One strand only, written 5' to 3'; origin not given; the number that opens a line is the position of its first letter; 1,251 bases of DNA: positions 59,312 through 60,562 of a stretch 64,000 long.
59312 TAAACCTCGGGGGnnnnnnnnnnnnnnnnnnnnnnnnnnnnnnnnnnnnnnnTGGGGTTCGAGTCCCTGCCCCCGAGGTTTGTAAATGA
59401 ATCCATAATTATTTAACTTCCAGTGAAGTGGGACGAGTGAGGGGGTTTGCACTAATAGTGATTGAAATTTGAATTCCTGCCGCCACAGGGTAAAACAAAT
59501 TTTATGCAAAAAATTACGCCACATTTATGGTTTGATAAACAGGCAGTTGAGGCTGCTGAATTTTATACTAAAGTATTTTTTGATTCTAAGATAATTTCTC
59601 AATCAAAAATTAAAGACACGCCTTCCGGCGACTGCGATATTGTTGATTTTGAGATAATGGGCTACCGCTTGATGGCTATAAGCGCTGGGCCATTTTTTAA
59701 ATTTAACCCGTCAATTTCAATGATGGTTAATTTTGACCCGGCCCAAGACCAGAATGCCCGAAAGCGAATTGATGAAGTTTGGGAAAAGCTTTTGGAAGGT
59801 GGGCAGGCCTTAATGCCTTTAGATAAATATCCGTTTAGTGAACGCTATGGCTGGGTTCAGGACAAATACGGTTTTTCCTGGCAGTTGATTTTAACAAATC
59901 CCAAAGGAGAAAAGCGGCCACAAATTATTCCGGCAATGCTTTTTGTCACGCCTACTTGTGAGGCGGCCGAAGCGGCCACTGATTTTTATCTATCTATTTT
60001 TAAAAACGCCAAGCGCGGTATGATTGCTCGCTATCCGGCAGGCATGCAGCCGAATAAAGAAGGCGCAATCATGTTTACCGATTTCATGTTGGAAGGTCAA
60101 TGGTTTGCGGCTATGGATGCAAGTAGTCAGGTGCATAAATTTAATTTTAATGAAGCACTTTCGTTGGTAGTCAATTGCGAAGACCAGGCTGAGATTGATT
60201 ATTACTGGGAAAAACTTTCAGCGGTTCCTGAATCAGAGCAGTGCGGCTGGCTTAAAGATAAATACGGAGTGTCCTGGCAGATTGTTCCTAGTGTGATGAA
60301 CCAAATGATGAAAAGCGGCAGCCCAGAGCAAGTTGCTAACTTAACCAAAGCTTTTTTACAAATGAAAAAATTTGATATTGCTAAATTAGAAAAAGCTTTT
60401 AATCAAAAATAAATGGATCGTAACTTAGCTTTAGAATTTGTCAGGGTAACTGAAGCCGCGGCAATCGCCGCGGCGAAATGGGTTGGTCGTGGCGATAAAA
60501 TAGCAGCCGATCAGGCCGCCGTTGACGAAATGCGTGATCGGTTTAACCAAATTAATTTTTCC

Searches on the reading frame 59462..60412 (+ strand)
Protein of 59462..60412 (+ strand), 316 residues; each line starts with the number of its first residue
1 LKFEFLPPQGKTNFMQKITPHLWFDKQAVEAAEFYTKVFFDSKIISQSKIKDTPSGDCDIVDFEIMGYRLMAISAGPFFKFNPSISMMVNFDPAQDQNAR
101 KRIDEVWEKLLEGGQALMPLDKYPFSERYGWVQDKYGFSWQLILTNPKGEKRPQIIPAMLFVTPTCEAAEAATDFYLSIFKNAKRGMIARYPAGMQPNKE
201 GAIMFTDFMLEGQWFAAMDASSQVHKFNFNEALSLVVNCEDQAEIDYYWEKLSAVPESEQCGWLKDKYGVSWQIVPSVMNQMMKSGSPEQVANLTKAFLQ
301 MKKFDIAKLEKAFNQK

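Call 68: search_protein_families(library=pfam, proteins=[window:59462-60412:+], max_evalue=0.001)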
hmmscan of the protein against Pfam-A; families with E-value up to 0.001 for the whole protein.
window:59462-60412:+ (316 aa): 2 families
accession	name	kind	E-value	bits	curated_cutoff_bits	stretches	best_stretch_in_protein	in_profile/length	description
PF06983.19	3-dmu-9_3-mt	-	1.6e-69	232.2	24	2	154-275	2-116/116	3-demethylubiquinone-9 3-methyltransferase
PF00903.31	Glyoxalase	-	0.001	19.9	20.6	0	102-142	80-121/121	Glyoxalase/Bleomycin resistance protein/Dioxygenase superfamily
